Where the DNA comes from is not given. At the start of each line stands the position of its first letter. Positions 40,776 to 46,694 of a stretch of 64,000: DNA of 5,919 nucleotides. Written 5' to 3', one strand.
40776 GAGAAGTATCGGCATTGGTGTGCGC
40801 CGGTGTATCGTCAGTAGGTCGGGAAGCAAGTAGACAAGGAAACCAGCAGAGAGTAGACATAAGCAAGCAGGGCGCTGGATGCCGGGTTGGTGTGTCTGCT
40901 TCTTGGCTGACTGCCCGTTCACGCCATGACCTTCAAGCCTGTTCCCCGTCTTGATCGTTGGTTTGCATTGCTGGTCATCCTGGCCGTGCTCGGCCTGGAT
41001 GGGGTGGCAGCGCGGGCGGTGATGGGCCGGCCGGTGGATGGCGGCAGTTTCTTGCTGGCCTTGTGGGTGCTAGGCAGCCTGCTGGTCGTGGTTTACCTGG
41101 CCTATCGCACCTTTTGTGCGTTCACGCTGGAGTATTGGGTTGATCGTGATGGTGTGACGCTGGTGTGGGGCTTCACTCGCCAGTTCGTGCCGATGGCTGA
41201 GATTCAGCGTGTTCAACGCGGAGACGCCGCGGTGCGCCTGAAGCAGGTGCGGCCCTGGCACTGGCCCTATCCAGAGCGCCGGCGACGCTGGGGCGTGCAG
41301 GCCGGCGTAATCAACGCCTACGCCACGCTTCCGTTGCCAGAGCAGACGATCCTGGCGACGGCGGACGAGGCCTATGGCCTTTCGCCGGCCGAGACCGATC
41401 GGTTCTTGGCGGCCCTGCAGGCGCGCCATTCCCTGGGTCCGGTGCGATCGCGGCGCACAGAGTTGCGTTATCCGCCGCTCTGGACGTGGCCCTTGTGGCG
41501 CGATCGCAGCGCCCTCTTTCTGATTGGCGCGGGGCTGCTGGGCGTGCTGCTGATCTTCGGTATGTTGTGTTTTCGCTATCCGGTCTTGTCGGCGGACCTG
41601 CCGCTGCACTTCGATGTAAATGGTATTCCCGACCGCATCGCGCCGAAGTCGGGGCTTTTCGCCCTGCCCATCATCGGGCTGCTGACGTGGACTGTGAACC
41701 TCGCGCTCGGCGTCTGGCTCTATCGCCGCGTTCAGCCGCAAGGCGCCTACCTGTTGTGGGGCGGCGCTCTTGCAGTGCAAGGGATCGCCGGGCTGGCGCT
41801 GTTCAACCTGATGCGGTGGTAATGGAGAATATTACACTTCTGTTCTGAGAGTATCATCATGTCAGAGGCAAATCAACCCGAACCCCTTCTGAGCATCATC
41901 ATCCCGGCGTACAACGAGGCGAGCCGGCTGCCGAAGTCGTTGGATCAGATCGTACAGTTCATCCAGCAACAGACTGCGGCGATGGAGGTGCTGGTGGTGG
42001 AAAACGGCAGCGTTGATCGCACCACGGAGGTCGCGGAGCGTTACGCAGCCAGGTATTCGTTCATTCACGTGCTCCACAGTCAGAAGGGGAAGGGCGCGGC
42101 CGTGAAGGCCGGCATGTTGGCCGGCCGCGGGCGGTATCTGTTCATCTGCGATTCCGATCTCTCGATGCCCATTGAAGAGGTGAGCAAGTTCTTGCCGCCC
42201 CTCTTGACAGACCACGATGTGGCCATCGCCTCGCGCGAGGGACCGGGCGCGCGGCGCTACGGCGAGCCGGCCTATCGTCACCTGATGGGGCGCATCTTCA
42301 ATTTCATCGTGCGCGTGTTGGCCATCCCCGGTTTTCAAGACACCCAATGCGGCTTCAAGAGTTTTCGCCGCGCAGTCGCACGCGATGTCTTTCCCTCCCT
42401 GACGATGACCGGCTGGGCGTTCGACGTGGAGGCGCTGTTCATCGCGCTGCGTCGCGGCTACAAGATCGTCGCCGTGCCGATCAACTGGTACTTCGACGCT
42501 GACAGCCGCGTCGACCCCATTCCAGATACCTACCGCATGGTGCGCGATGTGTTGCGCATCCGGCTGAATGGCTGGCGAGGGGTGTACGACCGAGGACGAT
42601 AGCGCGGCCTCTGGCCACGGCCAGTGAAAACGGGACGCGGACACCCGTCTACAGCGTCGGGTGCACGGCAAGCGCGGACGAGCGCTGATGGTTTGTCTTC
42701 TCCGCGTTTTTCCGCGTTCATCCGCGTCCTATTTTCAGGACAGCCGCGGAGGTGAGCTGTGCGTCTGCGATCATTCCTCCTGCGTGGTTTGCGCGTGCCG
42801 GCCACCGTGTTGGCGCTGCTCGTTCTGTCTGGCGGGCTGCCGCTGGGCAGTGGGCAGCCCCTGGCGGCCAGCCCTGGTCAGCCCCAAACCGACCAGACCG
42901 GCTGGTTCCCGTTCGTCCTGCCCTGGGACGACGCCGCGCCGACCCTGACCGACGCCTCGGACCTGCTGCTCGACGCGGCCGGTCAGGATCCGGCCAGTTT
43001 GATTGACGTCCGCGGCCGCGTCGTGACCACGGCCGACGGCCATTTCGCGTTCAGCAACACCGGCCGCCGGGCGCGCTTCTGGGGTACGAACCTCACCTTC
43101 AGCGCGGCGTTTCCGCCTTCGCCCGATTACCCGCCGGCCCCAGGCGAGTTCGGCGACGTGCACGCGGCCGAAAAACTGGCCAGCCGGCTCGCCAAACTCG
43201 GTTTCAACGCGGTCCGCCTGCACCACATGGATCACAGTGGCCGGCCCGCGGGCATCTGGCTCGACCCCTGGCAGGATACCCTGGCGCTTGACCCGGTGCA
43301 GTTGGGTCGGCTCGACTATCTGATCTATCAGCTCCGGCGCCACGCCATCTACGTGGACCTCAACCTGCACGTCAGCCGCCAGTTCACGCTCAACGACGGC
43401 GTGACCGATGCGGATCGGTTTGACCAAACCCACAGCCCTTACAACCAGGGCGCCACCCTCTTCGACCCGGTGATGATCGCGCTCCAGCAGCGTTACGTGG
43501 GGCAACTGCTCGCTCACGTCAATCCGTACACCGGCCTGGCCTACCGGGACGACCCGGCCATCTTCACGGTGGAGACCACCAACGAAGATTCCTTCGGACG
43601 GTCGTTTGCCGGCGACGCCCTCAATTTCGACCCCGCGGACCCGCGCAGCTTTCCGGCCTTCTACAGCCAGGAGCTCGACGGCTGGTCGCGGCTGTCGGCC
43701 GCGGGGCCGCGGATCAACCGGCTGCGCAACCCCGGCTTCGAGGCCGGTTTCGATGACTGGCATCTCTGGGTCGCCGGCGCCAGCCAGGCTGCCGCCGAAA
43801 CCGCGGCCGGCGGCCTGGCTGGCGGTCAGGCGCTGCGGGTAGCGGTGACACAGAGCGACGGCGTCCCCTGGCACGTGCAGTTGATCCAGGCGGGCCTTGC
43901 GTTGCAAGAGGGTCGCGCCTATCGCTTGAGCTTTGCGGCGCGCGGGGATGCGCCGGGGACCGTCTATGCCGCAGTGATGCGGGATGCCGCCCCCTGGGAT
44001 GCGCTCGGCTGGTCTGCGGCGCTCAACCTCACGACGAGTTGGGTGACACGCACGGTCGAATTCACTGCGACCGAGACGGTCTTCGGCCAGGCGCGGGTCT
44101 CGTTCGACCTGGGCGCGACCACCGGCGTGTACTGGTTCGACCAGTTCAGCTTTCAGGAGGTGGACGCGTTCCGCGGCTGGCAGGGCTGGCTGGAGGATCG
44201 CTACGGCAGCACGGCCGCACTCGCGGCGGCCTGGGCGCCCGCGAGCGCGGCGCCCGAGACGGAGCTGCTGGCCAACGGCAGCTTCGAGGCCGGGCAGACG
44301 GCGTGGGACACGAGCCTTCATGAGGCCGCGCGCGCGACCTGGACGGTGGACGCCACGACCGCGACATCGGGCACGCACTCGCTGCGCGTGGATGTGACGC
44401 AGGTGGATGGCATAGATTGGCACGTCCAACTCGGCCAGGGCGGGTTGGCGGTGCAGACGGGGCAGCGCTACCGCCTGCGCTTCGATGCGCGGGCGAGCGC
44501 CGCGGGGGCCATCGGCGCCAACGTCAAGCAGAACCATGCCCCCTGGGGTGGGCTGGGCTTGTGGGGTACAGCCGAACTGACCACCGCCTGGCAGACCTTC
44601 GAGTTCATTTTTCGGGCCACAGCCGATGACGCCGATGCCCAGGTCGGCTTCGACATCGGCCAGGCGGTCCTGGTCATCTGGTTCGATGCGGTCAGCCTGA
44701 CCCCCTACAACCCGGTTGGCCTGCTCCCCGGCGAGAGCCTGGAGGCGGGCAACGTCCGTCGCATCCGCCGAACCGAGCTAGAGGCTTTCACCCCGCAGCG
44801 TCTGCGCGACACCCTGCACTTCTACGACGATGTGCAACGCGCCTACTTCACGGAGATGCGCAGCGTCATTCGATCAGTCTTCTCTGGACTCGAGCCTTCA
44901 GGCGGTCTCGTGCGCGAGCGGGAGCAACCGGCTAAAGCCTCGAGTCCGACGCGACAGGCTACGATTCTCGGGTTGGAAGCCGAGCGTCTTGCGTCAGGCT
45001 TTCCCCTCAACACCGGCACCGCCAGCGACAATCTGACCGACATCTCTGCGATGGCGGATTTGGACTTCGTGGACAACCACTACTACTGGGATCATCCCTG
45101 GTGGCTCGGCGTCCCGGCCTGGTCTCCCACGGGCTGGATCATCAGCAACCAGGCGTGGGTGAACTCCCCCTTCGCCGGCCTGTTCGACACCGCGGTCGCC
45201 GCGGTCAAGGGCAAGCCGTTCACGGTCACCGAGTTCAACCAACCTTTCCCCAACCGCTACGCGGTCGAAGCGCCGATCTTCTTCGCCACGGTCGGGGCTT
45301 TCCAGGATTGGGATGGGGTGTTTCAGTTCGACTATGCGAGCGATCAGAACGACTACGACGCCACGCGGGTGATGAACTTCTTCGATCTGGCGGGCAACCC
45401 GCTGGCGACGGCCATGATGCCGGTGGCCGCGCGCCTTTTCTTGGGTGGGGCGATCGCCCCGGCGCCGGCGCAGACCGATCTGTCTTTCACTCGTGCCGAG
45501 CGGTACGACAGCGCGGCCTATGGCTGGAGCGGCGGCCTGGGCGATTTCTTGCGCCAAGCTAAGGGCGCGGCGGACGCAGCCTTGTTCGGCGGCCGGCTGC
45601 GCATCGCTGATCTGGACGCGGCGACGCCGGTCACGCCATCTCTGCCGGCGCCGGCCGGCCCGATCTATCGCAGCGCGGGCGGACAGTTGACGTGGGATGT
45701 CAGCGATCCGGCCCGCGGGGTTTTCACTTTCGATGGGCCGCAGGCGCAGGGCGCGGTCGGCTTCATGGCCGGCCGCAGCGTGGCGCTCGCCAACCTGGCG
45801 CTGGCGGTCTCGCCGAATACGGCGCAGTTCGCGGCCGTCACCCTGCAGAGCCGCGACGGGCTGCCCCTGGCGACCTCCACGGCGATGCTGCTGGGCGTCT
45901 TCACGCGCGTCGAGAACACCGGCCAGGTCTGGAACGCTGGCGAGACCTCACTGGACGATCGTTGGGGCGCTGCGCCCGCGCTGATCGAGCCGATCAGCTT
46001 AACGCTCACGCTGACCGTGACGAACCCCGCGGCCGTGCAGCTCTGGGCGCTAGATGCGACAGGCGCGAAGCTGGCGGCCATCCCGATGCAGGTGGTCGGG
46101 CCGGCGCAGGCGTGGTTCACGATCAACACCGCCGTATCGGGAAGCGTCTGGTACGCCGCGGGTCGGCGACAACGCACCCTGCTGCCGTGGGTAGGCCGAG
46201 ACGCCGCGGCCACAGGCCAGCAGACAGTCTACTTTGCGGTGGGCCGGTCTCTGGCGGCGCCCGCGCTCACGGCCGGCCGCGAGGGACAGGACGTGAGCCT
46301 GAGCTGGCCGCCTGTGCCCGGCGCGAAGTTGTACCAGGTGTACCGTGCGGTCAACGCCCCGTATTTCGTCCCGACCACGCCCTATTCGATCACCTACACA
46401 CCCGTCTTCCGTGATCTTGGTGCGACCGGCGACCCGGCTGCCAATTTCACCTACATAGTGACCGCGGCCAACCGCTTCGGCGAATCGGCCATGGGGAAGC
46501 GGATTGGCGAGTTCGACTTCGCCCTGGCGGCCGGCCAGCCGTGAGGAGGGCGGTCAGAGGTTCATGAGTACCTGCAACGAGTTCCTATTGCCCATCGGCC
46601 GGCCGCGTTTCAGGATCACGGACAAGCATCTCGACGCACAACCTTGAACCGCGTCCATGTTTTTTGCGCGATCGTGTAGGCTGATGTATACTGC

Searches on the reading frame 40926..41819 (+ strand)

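Call 91: search_protein_families(library=pfam, proteins=[window:40926-41819:+], max_evalue=0.00001)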
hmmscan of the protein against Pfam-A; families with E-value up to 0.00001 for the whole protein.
window:40926-41819:+ (298 aa): 2 families
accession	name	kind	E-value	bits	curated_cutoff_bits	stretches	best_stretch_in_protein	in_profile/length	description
PF07853.16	DUF1648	-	8.7e-10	38.5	28.7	1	207-251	3-48/49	Domain of unknown function (DUF1648)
PF10882.14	bPH_5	-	1.8e-08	34.8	22.5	1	69-167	2-99/100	Bacterial PH domain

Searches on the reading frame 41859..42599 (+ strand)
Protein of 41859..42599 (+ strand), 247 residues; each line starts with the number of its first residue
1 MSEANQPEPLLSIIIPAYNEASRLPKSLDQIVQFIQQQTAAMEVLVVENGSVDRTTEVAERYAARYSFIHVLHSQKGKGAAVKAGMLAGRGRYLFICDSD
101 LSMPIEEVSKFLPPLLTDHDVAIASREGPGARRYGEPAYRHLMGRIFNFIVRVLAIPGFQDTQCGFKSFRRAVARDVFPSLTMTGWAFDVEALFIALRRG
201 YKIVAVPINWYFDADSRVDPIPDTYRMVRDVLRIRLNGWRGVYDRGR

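Call 91: search_protein_families(library=pfam, proteins=[window:41859-42599:+], max_evalue=0.00001)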
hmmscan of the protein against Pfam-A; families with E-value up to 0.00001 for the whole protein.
window:41859-42599:+ (247 aa): 2 families
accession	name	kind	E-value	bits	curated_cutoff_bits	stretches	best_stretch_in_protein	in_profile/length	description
PF00535.33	Glycos_transf_2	-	1e-26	94.3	23.3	1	12-178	1-168/168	Glycosyl transferase family 2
PF13641.12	Glyco_tranf_2_3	-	7.9e-08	33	27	1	11-124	3-119/230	Glycosyltransferase like family 2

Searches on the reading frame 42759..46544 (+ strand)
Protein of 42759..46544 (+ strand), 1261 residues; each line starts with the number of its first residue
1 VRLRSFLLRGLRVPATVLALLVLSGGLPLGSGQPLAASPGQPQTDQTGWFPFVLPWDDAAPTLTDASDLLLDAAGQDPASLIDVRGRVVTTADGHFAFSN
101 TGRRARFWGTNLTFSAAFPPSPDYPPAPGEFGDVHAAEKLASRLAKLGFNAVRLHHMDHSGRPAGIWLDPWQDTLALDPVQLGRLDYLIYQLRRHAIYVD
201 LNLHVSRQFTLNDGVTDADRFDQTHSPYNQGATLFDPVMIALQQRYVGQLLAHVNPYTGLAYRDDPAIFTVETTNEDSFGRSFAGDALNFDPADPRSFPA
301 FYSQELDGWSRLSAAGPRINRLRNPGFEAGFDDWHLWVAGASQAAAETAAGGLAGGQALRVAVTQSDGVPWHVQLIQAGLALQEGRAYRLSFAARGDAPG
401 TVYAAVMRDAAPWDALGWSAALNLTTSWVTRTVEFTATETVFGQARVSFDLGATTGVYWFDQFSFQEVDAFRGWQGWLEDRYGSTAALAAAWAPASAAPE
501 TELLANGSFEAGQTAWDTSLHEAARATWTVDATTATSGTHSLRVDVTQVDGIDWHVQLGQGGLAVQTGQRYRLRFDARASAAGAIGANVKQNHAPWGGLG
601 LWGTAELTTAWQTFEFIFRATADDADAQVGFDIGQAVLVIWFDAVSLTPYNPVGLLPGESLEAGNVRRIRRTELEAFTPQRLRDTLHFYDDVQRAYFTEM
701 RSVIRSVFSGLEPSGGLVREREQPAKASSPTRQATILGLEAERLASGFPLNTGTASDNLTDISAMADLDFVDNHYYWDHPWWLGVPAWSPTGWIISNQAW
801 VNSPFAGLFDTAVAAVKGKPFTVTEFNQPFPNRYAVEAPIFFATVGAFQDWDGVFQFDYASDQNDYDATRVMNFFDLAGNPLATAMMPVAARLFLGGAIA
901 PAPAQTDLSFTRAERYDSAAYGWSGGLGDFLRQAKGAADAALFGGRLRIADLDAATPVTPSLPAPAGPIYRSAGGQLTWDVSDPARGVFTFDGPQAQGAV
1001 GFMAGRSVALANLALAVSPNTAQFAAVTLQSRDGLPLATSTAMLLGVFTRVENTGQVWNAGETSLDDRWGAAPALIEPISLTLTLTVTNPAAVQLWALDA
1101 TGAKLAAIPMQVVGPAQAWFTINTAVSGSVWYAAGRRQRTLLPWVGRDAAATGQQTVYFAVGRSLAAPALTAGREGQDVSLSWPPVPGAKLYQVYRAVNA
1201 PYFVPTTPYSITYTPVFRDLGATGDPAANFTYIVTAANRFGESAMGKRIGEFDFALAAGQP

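Call 5: search_protein_families(library=pfam, proteins=[window:42759-46544:+], max_evalue=0.01)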
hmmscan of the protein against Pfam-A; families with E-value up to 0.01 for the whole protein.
window:42759-46544:+ (1261 aa): 1 family
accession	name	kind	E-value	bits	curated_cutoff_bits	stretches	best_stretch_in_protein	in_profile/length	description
PF02018.23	CBM_4_9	-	6.3e-28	98.3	25.9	2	322-449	4-129/136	Carbohydrate binding domain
